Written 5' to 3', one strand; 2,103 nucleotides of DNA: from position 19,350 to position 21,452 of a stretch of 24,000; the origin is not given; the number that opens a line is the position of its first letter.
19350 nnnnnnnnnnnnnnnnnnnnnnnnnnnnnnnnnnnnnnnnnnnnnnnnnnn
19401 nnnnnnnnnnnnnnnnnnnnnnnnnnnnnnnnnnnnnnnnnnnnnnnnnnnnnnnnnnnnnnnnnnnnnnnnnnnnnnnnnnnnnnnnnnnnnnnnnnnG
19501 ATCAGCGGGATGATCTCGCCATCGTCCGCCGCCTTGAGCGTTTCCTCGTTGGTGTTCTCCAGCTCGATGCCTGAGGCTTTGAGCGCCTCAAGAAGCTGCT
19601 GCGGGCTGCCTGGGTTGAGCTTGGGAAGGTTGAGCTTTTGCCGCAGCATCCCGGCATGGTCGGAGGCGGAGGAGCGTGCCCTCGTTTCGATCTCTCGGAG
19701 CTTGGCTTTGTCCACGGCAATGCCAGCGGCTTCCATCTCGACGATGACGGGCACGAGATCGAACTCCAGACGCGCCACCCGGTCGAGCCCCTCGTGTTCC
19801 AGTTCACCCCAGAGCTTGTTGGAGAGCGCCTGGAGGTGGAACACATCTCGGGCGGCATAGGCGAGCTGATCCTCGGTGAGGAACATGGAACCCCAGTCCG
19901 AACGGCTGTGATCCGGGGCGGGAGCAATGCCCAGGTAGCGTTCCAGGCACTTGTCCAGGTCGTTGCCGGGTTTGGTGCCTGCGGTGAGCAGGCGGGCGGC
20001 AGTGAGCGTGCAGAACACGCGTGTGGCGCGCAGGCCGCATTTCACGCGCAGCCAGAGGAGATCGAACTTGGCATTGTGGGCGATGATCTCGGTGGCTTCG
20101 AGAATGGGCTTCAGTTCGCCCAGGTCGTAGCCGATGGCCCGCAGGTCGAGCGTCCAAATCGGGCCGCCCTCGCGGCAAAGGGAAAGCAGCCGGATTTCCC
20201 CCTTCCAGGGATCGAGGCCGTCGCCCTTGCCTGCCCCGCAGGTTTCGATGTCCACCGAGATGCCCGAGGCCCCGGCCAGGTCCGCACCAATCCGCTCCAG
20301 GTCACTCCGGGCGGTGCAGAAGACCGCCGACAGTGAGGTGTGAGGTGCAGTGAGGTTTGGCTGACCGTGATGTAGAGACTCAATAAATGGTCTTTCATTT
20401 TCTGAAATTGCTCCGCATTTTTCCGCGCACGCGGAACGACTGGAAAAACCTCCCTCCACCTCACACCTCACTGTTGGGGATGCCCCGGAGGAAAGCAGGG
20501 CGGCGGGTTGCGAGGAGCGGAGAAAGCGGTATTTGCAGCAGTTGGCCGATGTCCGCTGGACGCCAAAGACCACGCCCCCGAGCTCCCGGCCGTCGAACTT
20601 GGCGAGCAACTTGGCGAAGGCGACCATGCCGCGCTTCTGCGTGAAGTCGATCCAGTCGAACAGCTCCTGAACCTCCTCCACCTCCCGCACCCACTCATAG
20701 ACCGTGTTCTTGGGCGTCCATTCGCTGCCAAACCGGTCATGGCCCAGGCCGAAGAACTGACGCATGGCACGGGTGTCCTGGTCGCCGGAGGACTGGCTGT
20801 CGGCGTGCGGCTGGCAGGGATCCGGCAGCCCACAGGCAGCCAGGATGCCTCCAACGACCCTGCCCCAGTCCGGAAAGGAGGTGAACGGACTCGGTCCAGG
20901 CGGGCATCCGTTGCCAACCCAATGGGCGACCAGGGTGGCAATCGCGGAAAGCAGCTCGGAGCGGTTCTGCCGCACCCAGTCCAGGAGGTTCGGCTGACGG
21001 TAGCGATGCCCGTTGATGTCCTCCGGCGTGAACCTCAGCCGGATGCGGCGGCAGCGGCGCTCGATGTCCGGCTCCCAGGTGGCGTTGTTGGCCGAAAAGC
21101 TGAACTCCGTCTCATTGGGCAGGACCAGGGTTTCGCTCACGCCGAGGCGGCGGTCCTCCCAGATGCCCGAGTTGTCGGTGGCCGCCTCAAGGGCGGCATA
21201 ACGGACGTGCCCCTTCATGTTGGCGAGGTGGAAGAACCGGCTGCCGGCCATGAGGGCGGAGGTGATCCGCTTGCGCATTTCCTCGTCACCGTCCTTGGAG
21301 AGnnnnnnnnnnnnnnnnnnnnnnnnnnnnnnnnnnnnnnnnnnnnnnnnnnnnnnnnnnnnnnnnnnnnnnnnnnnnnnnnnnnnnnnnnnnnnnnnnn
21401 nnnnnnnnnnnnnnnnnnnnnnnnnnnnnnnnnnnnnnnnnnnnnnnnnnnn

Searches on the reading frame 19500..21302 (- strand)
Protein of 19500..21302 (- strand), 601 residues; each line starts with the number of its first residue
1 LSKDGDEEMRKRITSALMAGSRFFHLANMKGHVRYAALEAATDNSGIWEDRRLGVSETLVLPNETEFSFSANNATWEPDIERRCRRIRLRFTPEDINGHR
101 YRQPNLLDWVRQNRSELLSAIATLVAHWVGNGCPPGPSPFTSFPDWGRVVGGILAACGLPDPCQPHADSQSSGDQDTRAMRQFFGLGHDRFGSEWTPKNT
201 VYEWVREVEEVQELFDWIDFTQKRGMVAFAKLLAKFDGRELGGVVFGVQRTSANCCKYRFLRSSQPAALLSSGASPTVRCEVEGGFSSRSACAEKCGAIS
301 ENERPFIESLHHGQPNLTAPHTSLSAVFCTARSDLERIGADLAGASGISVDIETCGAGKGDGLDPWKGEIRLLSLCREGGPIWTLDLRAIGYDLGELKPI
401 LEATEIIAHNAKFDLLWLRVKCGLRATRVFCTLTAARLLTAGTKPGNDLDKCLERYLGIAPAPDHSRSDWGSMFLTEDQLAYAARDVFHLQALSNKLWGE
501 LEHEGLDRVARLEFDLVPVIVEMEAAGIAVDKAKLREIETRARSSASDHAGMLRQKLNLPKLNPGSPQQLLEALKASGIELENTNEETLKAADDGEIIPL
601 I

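Call 19: find_related_loci(query=A1, collection=genome_contigs, flank=10000)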
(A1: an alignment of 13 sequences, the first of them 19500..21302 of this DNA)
Query A1 (601 aa) in genome_contigs; peptide patterns used: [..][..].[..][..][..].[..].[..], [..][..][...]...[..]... (x = any residue, [..] = any of these).
127 stretches matched a pattern; 100 encode a relative of the query (tblastn E <= 1e-3); the best 80 are kept; 80 distinct loci.
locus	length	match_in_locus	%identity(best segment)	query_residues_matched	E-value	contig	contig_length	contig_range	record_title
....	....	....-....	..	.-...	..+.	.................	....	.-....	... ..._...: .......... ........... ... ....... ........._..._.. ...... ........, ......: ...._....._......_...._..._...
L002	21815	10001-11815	88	1-601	0e+0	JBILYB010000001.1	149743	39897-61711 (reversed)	MAG: Prosthecobacter sp. isolate ME2018-11-08GD_3300042940_group8_bin26 Rohwer_bin2789_scaffold_39_c1, whole genome shot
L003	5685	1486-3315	65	1-601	0e+0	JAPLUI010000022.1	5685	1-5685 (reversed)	MAG: Verrucomicrobia bacterium isolate LacPavin_0419_WC70L_MAG_62_22 LacPavin_0419_WC70L_scaffold_180270, whole genome s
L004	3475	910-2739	64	1-601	0e+0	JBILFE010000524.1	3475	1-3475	MAG: Luteolibacter sp. isolate ME2016-07-29_3300044622_group7_bin76 Rohwer_bin2734_scaffold_53427_c1, whole genome shotg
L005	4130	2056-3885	64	1-601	0e+0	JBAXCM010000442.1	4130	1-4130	MAG: Verrucomicrobiota bacterium isolate ELA193 MAG193_442, whole genome shotgun sequence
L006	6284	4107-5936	64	1-601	0e+0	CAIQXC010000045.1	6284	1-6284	MAG: Akkermansiaceae bacterium isolate Ki1-2-2m_bin-203 genome assembly, contig: bin-203:045/952, whole genome shotgun s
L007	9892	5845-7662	63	1-601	0e+0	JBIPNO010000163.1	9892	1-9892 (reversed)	MAG: Haloferula sp. isolate ME2018-06-14_3300042564_group8_bin200 Rohwer_bin2702_scaffold_8588_c1, whole genome shotgun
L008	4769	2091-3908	62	1-601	0e+0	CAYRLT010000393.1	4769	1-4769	MAG TPA_asm: uncultured Luteolibacter sp. isolate binchicken_co255_36 genome assembly, contig: k141_3858214, whole genom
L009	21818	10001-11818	62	1-601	0e+0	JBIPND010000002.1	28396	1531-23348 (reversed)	MAG: Luteolibacter sp. isolate ME2018-01-19_3300042384_group8_bin102 Rohwer_bin2739_scaffold_221_c1, whole genome shotgu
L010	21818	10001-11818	62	1-601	0e+0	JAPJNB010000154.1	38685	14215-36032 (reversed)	MAG: Akkermansiaceae bacterium isolate MAG16 k99_1314328, whole genome shotgun sequence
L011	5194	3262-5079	62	1-601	0e+0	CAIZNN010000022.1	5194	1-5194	MAG: Akkermansiaceae bacterium isolate Loc090519-7m_bin-1587 genome assembly, contig: bin-1587:022/282, whole genome sho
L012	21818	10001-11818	62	1-601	0e+0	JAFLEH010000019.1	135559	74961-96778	MAG: Verrucomicrobia bacterium isolate UWPOB_VERRUCO3 gnl_X_GCJDELPM_19, whole genome shotgun sequence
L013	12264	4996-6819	59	1-601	0e+0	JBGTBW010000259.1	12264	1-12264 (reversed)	MAG: Verrucomicrobiales bacterium isolate JTS-RE105 k141_2481932, whole genome shotgun sequence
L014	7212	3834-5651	59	3-601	0e+0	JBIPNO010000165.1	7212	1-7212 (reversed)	MAG: Haloferula sp. isolate ME2018-06-14_3300042564_group8_bin200 Rohwer_bin2702_scaffold_14997_c1, whole genome shotgun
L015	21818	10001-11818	61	1-601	0e+0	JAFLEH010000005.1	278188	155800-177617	MAG: Verrucomicrobia bacterium isolate UWPOB_VERRUCO3 gnl_X_GCJDELPM_5, whole genome shotgun sequence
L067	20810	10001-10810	70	332-601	5e-114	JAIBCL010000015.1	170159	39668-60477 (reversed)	MAG: Verrucomicrobiaceae bacterium isolate SSF29 NODE_1064_length_170159_cov_46.449457, whole genome shotgun sequence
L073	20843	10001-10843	62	323-601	6e-101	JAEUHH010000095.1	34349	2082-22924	MAG: Verrucomicrobiales bacterium isolate new MAG-12 k141_1041935, whole genome shotgun sequence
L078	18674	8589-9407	60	329-601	1e-97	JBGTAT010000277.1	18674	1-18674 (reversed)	MAG: Terrimicrobiaceae bacterium isolate JTS-AC8 k141_4010088, whole genome shotgun sequence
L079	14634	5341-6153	60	331-601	4e-97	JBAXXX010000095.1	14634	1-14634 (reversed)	MAG: Verrucomicrobiia bacterium isolate ELA750 MAG750_95, whole genome shotgun sequence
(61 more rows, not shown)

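Call 20: find_related_loci(query=A1, collection=viral_contigs, flank=10000)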
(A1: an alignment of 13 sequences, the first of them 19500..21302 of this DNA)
Query A1 (601 aa) in viral_contigs; peptide patterns used: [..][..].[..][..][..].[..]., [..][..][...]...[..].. (x = any residue, [..] = any of these).
30 stretches matched a pattern; 11 encode a relative of the query (tblastn E <= 1e-3); 10 distinct loci.
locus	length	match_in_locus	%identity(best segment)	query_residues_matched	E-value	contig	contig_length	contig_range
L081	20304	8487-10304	63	1-601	0e+0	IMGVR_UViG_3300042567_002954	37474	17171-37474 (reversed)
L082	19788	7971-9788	63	1-601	0e+0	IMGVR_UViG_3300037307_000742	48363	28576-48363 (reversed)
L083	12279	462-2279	62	1-601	0e+0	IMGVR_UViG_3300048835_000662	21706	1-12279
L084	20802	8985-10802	62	1-601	0e+0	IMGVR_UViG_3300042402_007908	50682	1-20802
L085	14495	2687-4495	59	1-601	0e+0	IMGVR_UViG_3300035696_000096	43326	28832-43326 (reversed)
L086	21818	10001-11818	63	1-601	0e+0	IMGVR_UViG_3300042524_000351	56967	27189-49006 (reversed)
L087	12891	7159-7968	72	332-601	3e-119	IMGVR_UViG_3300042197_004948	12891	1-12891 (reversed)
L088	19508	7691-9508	63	1-601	0e+0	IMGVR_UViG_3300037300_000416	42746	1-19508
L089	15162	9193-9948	63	350-601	7e-98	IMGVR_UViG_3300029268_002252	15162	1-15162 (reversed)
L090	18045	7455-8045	63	348-544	5e-72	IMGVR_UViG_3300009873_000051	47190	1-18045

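Call 30: search_protein_families(library=pfam, proteins=[L086:1986-3173:+, L086:3028-4389:+, L086:4519-5163:+, L086:5173-5970:+, L086:5777-6856:+, L086:6813-8300:+, L086:12574-13254:+, L086:13211-13891:+, L086:14858-15790:+, L086:15884-17062:-], max_evalue=0.001)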
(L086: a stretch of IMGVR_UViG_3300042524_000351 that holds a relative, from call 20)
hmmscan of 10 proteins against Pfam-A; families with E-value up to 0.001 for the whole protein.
L086:1986-3173:+ (395 aa): 0 families

L086:3028-4389:+ (453 aa): 0 families

L086:4519-5163:+ (214 aa): 2 families
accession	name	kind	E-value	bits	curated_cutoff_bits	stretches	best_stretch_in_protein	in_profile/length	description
PF12728.13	HTH_17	-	3.8e-08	33.9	27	1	20-66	3-50/51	Helix-turn-helix domain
PF13384.12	HTH_23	-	0.00025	21.2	24.6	0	18-40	17-39/50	Homeodomain-like domain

L086:5173-5970:+ (265 aa): 0 families

L086:5777-6856:+ (359 aa): 1 family
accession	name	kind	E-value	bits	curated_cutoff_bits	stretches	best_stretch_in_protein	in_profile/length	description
PF12705.13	PDDEXK_1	-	8.5e-09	36.1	22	1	216-288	112-174/247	PD-(D/E)XK nuclease superfamily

L086:6813-8300:+ (495 aa): 8 families
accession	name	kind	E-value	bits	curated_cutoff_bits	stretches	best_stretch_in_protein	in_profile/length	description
PF05970.20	PIF1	-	5.5e-28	98.5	25.9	1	97-271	20-192/223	PIF1-like helicase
PF13604.12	AAA_30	-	1.5e-08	35.1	27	1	101-286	20-174/191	AAA domain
PF01443.25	Viral_helicase1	-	1.3e-05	25.6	21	0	105-150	4-53/228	Viral superfamily 1 RNA helicase core domain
PF13401.12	AAA_22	-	2e-05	25.4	27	1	102-223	8-118/130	AAA domain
PF13245.12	AAA_19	-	4.3e-05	24.2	25.1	1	96-234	8-131/134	AAA domain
PF13191.12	AAA_16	-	8.2e-05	23.6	32.6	1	99-174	24-89/167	AAA ATPase domain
PF02689.20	Herpes_Helicase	-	0.00021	19.9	27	0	430-467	732-771/808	Helicase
PF18335.7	SH3_13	-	0.00035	20.7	41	1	359-387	26-54/65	ATP-dependent RecD-like DNA helicase SH3 domain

L086:12574-13254:+ (226 aa): 0 families

L086:13211-13891:+ (226 aa): 0 families

L086:14858-15790:+ (310 aa): 7 families
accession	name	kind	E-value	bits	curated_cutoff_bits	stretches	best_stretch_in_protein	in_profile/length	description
PF01370.27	Epimerase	-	1.4e-53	182.2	20.9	1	8-232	1-240/240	NAD dependent epimerase/dehydratase family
PF16363.11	GDP_Man_Dehyd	-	2.7e-44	152.5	27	1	64-299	75-325/332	GDP-mannose 4,6 dehydratase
PF01073.25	3Beta_HSD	-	3.8e-17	62.7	22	1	9-219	1-229/280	3-beta hydroxysteroid dehydrogenase/isomerase family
PF04321.23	RmlD_sub_bind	-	5.3e-12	45.9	27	1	7-276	2-251/287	RmlD substrate binding domain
PF07993.18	NAD_binding_4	-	2.4e-07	30.6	20.1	1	63-166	87-204/258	Male sterility protein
PF02719.21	Polysacc_synt_2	-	1.1e-06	28.5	20.2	1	62-118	75-131/293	Polysaccharide biosynthesis protein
PF13460.12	NAD_binding_10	-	3.9e-05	24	27.2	0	64-121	60-104/184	NAD(P)H-binding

L086:15884-17062:- (392 aa): 4 families
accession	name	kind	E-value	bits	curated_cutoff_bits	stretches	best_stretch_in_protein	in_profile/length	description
PF13419.12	HAD_2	-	4.1e-16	60.1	23.8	1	37-129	76-169/178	Haloacid dehalogenase-like hydrolase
PF00702.32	Hydrolase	-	1.6e-12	48.6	26.4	1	28-128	84-187/191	haloacid dehalogenase-like hydrolase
PF08645.17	PNK3P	-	0.00023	21.4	22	1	6-121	4-126/161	Polynucleotide kinase 3 phosphatase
PF12710.13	HAD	-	0.00066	20.6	27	0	40-125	87-185/189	haloacid dehalogenase-like hydrolase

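Call 31: search_protein_families(library=pfam, proteins=[L002:4968-5648:+, L002:5648-5989:+, L002:6000-6860:-, L002:7395-7820:+, L002:12679-13329:+, L002:13287-14015:-, L002:14514-15260:-, L002:15288-17624:-], max_evalue=0.001)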
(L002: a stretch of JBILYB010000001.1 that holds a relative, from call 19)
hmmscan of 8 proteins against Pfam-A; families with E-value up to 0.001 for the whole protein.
L002:4968-5648:+ (226 aa): 0 families

L002:5648-5989:+ (113 aa): 0 families

L002:6000-6860:- (286 aa): 0 families

L002:7395-7820:+ (141 aa): 1 family
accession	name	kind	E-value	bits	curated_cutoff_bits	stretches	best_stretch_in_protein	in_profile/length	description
PF12728.13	HTH_17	-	0.00019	22.1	27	1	73-118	1-47/51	Helix-turn-helix domain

L002:12679-13329:+ (216 aa): 0 families

L002:13287-14015:- (242 aa): 0 families

L002:14514-15260:- (248 aa): 1 family
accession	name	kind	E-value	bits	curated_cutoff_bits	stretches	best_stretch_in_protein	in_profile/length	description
PF13646.12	HEAT_2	-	1.2e-14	54.8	27.7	2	142-205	10-72/88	HEAT repeats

L002:15288-17624:- (778 aa): 1 family
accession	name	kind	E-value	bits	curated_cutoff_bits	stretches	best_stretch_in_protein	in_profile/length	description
PF00082.27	Peptidase_S8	-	9.8e-39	133.8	21.8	1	238-508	3-288/288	Subtilase family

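Call 32: search_protein_families(library=phrogs, proteins=[L086:1237-2163:-, L086:1986-3173:+, L086:3028-4389:+, L086:5173-5970:+, L086:5777-6856:+, L086:12574-13254:+, L086:13211-13891:+], max_evalue=0.001)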
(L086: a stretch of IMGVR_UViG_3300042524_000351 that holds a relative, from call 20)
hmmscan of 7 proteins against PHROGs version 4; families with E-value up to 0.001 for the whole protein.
L086:1237-2163:- (308 aa): 1 family
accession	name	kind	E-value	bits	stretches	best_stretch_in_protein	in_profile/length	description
phrog_2668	-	unknown function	1.2e-12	48.2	1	119-272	231-389/554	-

L086:1986-3173:+ (395 aa): 0 families

L086:3028-4389:+ (453 aa): 0 families

L086:5173-5970:+ (265 aa): 0 families

L086:5777-6856:+ (359 aa): 3 families
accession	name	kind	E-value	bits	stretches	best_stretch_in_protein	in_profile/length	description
phrog_298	-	DNA, RNA and nucleotide metabolism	5.8e-31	108.9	1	115-338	65-262/293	exonuclease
phrog_466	-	DNA, RNA and nucleotide metabolism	4.5e-07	30.5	1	150-284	191-319/446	exonuclease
phrog_1706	-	DNA, RNA and nucleotide metabolism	4.3e-06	27.4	1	161-289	74-179/293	CRISPR/Cas system associated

L086:12574-13254:+ (226 aa): 1 family
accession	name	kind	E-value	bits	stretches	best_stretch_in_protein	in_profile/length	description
phrog_686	-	DNA, RNA and nucleotide metabolism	0.00092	20.4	1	151-187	32-68/76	HTH DNA binding protein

L086:13211-13891:+ (226 aa): 0 families

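Call 62: search_protein_families(library=pfam, proteins=[L067:6046-7695:+, L067:7692-9731:+, L067:9728-11698:+, L078:3517-5952:+, L078:6206-8212:+, L078:8382-10295:+, L079:2270-5002:+, L079:4999-7041:+, L090:4828-7152:+, L073:9620-12745:+], max_evalue=0.001)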
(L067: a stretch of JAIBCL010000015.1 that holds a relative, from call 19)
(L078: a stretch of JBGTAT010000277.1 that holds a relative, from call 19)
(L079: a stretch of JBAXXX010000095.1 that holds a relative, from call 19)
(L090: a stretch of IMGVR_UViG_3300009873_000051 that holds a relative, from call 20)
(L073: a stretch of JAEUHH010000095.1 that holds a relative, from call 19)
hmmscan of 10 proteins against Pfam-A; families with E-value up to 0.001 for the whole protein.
L067:6046-7695:+ (549 aa): 5 families
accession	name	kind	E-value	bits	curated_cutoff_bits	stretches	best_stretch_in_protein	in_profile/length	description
PF04851.21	ResIII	-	3.7e-29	102.2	22.5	1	45-194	2-164/164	Type III restriction enzyme, res subunit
PF00270.35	DEAD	-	1.1e-12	48.5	26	1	48-195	1-163/167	DEAD/DEAH box helicase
PF00271.37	Helicase_C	-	2e-10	41.3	23.5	1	260-364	4-109/110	Helicase conserved C-terminal domain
PF18766.7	SWI2_SNF2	-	2.3e-08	34.4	26.7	1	51-207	2-170/221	SWI2/SNF2 ATPase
PF13401.12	AAA_22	-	3.8e-05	24.5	27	0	73-181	13-109/130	AAA domain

L067:7692-9731:+ (679 aa): 1 family
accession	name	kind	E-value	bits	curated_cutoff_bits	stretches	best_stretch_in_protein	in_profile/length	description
PF13481.12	AAA_25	-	5.6e-26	91.8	27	1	339-507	16-195/195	AAA domain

L067:9728-11698:+ (656 aa): 2 families
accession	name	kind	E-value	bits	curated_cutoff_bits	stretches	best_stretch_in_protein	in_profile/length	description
PF00476.26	DNA_pol_A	-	1.3e-80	271.7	34.3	1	293-655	2-381/381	DNA polymerase family A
PF01612.26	DNA_pol_A_exo1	-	3.8e-18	66.3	23.6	1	97-261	12-172/173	3'-5' exonuclease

L078:3517-5952:+ (811 aa): 5 families
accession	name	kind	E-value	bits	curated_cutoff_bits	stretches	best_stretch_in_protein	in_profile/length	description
PF04851.21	ResIII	-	6.2e-22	78.7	22.5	1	338-456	34-164/164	Type III restriction enzyme, res subunit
PF05203.21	Hom_end_hint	-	9.1e-16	59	32.1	1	60-129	1-79/228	Hom_end-associated Hint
PF00271.37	Helicase_C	-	1.3e-09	38.7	23.5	1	527-624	9-108/110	Helicase conserved C-terminal domain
PF00270.35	DEAD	-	8.5e-09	35.8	26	1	338-456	25-162/167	DEAD/DEAH box helicase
PF18766.7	SWI2_SNF2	-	0.00016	21.8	26.7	1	338-469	29-170/221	SWI2/SNF2 ATPase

L078:6206-8212:+ (668 aa): 1 family
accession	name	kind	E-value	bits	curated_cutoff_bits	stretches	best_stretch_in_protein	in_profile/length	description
PF13481.12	AAA_25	-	2.7e-19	70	27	1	339-512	15-194/195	AAA domain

L078:8382-10295:+ (637 aa): 2 families
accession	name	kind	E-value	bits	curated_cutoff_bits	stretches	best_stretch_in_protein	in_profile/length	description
PF00476.26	DNA_pol_A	-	3.4e-78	263.7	34.3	1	280-636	8-381/381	DNA polymerase family A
PF01612.26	DNA_pol_A_exo1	-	1.9e-15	57.5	23.6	1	69-242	3-172/173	3'-5' exonuclease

L079:2270-5002:+ (910 aa): 2 families
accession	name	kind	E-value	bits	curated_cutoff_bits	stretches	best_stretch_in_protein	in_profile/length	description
PF08800.15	BT4734-like_N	-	6.6e-21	75.3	22.4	1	179-291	2-133/134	BT4734-like, N-terminal domain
PF19263.5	DUF5906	-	3.3e-12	47.5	27.6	1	642-755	1-113/114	Family of unknown function (DUF5906)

L079:4999-7041:+ (680 aa): 2 families
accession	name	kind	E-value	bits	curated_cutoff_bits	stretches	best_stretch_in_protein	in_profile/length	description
PF00476.26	DNA_pol_A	-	3.5e-76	257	34.3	1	319-679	4-381/381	DNA polymerase family A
PF01612.26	DNA_pol_A_exo1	-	4e-16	59.8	23.6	1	121-285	12-172/173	3'-5' exonuclease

L090:4828-7152:+ (774 aa): 2 families
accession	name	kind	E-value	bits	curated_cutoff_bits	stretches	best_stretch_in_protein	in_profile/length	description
PF19263.5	DUF5906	-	1.9e-10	41.8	27.6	1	499-613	1-114/114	Family of unknown function (DUF5906)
PF12965.13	DUF3854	-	0.0002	21.7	23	1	95-191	13-122/130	Domain of unknown function (DUF3854)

L073:9620-12745:+ (1041 aa): 2 families
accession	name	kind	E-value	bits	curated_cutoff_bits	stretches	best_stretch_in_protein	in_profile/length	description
PF00476.26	DNA_pol_A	-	6.7e-75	252.8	34.3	2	340-534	2-213/381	DNA polymerase family A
PF01612.26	DNA_pol_A_exo1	-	5.6e-18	65.8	23.6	1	154-306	22-170/173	3'-5' exonuclease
